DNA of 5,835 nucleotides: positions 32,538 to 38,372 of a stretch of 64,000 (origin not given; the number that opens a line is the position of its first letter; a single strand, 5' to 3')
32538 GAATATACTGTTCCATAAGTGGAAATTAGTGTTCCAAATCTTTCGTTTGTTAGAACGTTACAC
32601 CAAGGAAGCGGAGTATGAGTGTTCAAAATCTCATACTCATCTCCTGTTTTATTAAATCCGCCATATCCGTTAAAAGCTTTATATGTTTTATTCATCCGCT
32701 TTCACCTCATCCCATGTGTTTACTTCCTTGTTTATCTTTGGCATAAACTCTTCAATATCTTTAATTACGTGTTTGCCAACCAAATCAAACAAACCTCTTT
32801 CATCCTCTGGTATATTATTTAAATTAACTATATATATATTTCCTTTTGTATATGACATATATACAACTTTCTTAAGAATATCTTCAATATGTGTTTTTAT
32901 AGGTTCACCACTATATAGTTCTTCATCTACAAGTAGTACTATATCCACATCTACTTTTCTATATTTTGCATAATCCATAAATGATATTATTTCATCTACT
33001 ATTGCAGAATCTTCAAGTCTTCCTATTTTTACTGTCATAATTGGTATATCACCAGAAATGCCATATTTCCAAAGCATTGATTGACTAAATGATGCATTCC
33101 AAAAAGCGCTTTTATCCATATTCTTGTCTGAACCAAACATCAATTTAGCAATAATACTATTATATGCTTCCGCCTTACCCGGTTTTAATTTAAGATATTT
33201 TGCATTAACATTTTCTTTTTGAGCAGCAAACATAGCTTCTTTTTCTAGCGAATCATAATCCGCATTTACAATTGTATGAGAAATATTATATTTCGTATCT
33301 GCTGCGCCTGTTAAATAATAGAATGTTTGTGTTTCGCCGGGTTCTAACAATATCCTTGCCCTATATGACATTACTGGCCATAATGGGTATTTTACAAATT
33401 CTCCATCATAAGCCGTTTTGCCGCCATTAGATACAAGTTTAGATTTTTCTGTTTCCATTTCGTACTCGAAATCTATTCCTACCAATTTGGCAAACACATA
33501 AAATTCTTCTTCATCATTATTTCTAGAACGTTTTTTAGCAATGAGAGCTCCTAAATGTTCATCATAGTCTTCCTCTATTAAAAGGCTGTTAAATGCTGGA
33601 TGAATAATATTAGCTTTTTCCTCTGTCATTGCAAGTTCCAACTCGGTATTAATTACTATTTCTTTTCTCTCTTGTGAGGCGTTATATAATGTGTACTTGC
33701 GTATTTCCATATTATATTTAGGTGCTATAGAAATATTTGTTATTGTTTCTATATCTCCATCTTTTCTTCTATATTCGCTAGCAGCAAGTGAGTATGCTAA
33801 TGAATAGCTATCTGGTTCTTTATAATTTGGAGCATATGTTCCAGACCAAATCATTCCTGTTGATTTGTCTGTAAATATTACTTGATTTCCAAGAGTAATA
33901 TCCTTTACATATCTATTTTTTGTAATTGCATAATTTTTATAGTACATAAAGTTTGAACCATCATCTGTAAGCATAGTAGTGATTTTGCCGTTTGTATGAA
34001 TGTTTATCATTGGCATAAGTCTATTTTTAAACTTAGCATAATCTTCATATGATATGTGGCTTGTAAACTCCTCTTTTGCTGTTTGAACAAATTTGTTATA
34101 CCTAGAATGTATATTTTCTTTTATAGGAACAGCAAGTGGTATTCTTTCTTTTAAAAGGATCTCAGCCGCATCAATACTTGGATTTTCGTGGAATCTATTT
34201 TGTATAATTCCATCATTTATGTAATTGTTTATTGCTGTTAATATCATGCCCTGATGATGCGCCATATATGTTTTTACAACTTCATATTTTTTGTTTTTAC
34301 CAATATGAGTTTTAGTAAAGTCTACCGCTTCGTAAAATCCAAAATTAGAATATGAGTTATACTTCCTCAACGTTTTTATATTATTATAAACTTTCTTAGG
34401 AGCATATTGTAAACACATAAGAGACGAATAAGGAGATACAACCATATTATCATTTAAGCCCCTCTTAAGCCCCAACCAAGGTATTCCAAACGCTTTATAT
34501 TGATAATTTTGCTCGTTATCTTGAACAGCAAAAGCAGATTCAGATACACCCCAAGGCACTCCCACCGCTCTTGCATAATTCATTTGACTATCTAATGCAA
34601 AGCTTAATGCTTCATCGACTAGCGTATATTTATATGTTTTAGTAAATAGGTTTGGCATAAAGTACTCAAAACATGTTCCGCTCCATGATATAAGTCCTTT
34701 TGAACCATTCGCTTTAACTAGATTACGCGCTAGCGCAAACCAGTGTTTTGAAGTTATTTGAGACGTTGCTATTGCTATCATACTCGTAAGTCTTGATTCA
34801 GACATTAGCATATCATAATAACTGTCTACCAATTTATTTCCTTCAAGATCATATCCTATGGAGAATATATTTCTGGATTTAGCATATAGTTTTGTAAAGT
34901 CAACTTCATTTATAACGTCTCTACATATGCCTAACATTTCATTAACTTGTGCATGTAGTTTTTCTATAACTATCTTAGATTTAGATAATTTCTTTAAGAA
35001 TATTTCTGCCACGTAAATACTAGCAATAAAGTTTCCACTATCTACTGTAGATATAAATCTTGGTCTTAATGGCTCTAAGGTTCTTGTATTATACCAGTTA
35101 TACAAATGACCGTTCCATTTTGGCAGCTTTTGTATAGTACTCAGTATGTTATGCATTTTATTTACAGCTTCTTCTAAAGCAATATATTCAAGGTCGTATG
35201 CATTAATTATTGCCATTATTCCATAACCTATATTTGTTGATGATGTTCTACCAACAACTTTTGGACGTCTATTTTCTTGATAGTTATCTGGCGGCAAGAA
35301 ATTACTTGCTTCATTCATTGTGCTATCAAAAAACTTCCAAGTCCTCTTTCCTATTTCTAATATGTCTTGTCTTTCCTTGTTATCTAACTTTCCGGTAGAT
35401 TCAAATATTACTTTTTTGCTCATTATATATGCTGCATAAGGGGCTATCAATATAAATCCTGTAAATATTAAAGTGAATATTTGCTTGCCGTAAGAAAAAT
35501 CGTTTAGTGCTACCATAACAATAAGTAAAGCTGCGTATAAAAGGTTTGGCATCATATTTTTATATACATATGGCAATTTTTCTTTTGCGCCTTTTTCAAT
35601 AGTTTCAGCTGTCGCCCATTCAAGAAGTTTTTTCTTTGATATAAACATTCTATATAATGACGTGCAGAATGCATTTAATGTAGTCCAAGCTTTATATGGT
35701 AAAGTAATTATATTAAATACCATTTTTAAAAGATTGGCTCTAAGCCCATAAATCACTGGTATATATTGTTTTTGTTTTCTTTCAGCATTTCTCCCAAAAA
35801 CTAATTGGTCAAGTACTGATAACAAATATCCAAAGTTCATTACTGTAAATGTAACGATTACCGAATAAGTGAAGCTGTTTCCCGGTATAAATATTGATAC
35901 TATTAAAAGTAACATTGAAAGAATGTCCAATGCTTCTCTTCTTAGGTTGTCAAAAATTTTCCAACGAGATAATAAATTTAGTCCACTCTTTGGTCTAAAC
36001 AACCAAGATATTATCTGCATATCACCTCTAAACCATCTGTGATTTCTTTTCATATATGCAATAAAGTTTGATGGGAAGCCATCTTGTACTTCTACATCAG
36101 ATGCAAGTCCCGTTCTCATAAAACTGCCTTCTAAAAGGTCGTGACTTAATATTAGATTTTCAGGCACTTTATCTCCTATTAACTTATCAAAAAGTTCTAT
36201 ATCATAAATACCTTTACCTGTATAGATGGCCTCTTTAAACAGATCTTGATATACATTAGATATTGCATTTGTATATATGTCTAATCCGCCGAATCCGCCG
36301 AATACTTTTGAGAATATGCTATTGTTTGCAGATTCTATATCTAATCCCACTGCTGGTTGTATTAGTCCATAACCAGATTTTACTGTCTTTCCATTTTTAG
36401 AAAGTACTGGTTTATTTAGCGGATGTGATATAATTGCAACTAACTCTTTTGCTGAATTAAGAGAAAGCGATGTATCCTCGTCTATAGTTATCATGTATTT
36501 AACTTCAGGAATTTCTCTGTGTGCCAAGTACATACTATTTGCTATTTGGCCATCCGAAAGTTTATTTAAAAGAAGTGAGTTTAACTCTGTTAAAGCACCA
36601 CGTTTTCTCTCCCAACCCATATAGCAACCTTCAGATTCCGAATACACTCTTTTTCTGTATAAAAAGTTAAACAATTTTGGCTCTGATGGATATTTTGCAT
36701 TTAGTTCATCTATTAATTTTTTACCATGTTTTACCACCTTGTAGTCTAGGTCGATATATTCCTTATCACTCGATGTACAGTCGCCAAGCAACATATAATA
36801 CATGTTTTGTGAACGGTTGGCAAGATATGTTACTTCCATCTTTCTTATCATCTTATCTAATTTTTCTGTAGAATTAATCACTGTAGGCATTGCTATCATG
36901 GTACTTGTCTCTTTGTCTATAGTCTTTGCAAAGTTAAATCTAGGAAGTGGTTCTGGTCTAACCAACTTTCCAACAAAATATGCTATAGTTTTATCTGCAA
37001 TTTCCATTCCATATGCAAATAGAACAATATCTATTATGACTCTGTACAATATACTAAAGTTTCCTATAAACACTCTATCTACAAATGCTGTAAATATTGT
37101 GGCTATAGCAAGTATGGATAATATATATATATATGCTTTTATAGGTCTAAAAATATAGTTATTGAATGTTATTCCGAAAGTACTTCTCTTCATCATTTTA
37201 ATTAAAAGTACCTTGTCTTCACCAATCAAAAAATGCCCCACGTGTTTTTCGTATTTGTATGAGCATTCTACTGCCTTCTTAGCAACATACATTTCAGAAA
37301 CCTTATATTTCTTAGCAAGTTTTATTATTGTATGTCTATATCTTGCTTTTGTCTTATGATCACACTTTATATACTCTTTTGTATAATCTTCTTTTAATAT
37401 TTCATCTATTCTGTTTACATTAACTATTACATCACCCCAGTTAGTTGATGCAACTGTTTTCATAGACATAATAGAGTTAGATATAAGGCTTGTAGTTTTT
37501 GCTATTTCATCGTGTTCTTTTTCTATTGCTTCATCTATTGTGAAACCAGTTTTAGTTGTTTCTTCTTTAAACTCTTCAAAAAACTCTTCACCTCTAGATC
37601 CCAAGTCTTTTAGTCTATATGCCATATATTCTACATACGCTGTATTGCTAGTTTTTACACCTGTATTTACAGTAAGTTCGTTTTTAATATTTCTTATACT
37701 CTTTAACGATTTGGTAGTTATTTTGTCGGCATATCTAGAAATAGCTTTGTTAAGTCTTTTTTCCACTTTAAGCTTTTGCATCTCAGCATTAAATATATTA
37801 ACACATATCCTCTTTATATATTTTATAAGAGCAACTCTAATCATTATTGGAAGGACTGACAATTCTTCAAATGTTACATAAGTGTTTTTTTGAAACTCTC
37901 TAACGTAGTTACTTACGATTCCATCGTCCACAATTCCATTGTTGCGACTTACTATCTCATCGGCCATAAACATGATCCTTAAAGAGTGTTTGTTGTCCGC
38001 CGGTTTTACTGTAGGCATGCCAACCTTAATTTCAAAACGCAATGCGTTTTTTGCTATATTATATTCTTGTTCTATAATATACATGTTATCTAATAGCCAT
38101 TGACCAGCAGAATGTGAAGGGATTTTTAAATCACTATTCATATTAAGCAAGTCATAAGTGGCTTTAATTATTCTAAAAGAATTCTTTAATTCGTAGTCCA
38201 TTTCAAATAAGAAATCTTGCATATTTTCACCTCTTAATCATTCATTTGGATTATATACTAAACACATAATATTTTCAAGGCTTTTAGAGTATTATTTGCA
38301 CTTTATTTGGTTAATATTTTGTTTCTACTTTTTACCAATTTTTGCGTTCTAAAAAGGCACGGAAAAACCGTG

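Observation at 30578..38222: Split cyclic-beta-1,2-glucan-synthase-like system (GT84-like multi-TM protein plus separate GH94 phosphorylase) in an AT-rich Firmicute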

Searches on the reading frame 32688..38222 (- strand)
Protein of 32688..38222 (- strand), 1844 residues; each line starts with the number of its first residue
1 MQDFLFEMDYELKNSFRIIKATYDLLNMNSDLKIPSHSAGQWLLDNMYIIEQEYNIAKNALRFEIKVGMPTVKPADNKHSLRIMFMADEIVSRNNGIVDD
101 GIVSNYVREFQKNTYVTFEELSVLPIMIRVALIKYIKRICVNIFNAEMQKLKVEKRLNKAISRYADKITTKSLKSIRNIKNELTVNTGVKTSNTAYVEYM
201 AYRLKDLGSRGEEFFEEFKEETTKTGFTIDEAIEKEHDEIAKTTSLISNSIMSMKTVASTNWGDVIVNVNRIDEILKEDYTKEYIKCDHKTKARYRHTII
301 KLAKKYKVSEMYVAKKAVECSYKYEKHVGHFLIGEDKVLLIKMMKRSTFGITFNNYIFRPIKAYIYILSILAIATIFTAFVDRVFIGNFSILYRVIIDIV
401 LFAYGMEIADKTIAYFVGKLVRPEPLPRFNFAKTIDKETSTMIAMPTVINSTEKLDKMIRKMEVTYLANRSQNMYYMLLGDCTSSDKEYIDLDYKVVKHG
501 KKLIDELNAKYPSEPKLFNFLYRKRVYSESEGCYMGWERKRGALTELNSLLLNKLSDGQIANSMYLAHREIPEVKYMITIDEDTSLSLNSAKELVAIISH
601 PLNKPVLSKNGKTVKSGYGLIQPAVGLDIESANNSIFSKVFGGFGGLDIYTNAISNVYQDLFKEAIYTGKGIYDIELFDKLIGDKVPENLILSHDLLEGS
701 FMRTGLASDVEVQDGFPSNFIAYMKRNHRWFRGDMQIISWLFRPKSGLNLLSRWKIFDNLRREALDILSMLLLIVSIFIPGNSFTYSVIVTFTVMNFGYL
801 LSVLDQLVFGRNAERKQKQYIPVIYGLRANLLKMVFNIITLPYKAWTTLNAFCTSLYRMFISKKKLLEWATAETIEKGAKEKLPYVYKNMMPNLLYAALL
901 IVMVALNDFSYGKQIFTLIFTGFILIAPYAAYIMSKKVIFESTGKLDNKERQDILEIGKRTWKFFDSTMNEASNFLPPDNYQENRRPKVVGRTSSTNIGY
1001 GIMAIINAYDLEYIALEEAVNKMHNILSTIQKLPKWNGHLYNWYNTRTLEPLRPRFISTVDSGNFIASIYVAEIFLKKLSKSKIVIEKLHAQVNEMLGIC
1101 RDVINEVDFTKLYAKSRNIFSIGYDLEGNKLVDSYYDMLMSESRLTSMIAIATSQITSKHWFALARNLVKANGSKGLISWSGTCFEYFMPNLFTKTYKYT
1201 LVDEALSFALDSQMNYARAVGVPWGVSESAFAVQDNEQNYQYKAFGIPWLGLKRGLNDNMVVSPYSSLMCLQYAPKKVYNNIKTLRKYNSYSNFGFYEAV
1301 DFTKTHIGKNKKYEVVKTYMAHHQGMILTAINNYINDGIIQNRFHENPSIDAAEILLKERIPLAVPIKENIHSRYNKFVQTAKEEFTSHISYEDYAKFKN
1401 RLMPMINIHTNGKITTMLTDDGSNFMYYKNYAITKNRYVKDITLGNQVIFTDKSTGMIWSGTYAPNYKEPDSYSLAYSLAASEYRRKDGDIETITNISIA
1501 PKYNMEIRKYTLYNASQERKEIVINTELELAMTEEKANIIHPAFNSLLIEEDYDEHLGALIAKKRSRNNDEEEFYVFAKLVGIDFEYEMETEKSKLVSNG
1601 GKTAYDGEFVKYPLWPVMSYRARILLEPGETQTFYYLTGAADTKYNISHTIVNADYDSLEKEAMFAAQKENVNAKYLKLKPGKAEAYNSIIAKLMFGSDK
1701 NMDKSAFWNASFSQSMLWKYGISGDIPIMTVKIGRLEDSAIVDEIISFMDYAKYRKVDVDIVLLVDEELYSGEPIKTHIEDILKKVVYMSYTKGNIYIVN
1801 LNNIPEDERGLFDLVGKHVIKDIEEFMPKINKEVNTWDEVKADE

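Call 3: search_protein_families(library=pfam, proteins=[window:32688-38222:-], max_evalue=0.01)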
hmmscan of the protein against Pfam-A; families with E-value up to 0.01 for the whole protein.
window:32688-38222:- (1844 aa): 4 families
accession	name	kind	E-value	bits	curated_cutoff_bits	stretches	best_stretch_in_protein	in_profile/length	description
PF06165.18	GH94_b-supersand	-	9.8e-29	101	23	1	1404-1639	3-251/251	Glycosyl hydrolase 94, supersandwich domain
PF10091.15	Glycoamylase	-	1.8e-24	86.9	27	1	1135-1348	2-221/221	Putative glucoamylase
PF13632.12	Glyco_trans_2_3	-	8.2e-06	26.2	27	1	578-790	3-189/198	Glycosyl transferase family group 2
PF11329.14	DUF3131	-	0.00026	20.6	20.3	1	959-1051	4-89/367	Protein of unknown function (DUF3131)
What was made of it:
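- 32688..38222 (-): cgsA, 1844 aa: the membrane-anchored large subunit, carrying NTD, TM1-2, GT84, TM3-6, the GH189 cyclase, GP1 and RFL. Call 3 (Pfam).
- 33183..34013 (-): GP1: the first GH94 beta-supersandwich (aa 1404-1680), homologous to SOGP Ndom1 and to the N-terminal domain of cellobiose phosphorylase. Call 3: PF06165 matched over 3-251 of 251 profile positions.
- Checked: Pfam (call 3) finds in A: Glyco_trans_2_3 (residues 578-790), DUF3131/Glycoamylase (959-1348) and the GH94 supersandwich (1404-1639).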

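Call 5: search_protein_families(library=ncbifam, proteins=[window:32688-38222:-], max_evalue=0.001)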
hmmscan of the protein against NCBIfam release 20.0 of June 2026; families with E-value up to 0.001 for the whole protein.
window:32688-38222:- (1844 aa): 2 families
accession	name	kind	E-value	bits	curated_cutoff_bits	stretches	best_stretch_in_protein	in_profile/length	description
NF003962.0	PRK05454.2-5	equivalog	6.2e-07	28.4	328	1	680-758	327-409/641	glucans biosynthesis glucosyltransferase MdoH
NF003958.0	PRK05454.2-1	equivalog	4.8e-06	25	419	1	690-757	309-380/704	glucans biosynthesis glucosyltransferase MdoH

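Call 6: search_solved_structures(query=window:32688-38222:-, max_evalue=0.001)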
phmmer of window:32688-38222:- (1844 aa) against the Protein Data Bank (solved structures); distinct sequences matched with E-value up to 0.001: 9.
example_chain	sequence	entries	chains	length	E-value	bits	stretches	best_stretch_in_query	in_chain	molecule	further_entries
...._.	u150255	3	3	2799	7.2e-248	828.9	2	36-1070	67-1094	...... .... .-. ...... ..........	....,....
8rf0_A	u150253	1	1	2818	7.4e-248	828.9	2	36-1070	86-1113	Cyclic beta-(1,2)-glucan synthase NdvB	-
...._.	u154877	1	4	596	3e-127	429.1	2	1079-1368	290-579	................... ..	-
4qt9_A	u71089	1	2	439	2e-06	28.5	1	957-1048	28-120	putative glucoamylase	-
3eu8_A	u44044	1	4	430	1e-05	26.1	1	958-1049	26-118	putative glucoamylase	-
3qde_A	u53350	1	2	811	6.3e-05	23.5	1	1404-1645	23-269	Cellobiose phosphorylase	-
8ho7_A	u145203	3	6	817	6.5e-05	23.5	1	1404-1645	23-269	Cellobiose phosphorylase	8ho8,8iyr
8ho9_A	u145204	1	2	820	0.0003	21.3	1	1404-1646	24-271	Cellobiose phosphorylase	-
8hob_A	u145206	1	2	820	0.0003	21.3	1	1404-1646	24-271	Cellobiose phosphorylase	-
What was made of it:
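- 32688..38222 (-): Call 6: 8RF0 E 7.4e-248 and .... E 3e-127.
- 37137..38222 (-): cgsA N-terminal scaffold domain (aa 1-362). Aligns to the Atu Cgs N-terminal domain from residue 36 = Atu 86 (call 6).
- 33183..34013 (-): Call 6: aligns to cellobiose phosphorylase residues 23-269.
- A's GP1 is the domain that matches the cellobiose phosphorylase N-terminal domain (calls 3, 6).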

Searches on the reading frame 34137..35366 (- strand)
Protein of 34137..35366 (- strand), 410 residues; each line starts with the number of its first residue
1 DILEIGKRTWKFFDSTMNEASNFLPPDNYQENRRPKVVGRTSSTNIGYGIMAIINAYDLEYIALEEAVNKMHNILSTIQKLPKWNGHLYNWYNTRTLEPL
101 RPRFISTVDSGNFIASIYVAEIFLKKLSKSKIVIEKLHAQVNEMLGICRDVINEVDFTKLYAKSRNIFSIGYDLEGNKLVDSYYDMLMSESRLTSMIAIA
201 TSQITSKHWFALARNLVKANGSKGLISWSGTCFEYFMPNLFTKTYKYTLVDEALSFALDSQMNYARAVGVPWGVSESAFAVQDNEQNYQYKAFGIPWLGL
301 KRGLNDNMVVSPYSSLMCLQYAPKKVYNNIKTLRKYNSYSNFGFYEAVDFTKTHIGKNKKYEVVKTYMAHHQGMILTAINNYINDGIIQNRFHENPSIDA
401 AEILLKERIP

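Call 28: search_solved_structures(query=window:34137-35366:-, max_evalue=1e-20, show_alignments=3)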
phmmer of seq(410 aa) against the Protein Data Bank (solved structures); distinct sequences matched with E-value up to 1e-20: 3.
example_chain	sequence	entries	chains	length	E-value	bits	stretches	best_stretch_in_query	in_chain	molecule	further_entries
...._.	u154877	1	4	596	1.2e-127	429.6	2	127-410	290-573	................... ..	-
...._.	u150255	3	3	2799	1.5e-103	350.4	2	137-410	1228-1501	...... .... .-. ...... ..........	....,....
8rf0_A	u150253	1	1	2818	1.5e-103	350.3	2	137-410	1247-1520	Cyclic beta-(1,2)-glucan synthase NdvB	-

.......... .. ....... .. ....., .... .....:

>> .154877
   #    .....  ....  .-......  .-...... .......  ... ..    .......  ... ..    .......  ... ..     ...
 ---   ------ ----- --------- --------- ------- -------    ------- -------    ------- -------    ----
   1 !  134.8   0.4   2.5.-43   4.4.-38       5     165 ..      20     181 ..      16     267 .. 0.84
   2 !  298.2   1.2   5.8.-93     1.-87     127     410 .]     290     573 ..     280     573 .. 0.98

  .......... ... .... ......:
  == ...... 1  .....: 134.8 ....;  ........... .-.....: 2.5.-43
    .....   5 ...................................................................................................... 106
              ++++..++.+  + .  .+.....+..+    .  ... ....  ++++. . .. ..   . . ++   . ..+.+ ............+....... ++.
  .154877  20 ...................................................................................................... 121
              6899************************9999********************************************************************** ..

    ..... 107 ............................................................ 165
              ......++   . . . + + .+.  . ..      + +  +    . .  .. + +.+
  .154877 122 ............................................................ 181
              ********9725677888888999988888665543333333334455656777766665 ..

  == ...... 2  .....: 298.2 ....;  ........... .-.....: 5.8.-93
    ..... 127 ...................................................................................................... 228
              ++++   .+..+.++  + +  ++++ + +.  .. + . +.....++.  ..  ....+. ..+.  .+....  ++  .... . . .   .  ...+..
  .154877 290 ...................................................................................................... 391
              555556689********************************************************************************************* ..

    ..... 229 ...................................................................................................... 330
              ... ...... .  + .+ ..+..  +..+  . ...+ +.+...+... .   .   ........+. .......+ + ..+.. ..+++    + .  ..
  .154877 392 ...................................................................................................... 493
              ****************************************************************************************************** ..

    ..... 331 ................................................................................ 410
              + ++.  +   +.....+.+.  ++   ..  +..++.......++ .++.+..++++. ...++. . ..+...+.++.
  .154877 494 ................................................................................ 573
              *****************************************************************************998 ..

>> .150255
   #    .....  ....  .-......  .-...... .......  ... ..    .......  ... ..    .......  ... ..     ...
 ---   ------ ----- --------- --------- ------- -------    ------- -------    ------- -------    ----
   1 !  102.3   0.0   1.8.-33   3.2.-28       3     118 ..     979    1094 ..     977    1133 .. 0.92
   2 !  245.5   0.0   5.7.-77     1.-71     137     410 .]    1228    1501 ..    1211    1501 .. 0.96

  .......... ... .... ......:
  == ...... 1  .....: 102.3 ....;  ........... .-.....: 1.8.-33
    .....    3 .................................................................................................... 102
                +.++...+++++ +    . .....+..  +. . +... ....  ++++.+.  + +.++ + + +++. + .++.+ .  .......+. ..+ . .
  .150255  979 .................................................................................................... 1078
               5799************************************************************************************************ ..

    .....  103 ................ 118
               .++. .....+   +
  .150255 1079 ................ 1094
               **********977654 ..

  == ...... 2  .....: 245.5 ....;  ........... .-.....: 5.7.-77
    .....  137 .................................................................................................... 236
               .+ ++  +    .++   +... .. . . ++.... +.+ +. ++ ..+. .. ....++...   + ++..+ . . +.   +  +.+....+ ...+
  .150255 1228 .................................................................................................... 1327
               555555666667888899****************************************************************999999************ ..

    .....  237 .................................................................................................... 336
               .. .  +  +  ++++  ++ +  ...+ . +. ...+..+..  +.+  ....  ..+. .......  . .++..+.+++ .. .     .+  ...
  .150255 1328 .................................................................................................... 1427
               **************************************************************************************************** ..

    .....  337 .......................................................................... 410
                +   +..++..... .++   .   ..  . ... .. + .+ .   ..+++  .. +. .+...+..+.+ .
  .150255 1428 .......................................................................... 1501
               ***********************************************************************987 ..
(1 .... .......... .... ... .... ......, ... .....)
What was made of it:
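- Closest known: Thermoanaerobacter italicus CGS cyclization domain. Different: It also carries the long insert between the two halves of the cyclase, which A lacks (call 28).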
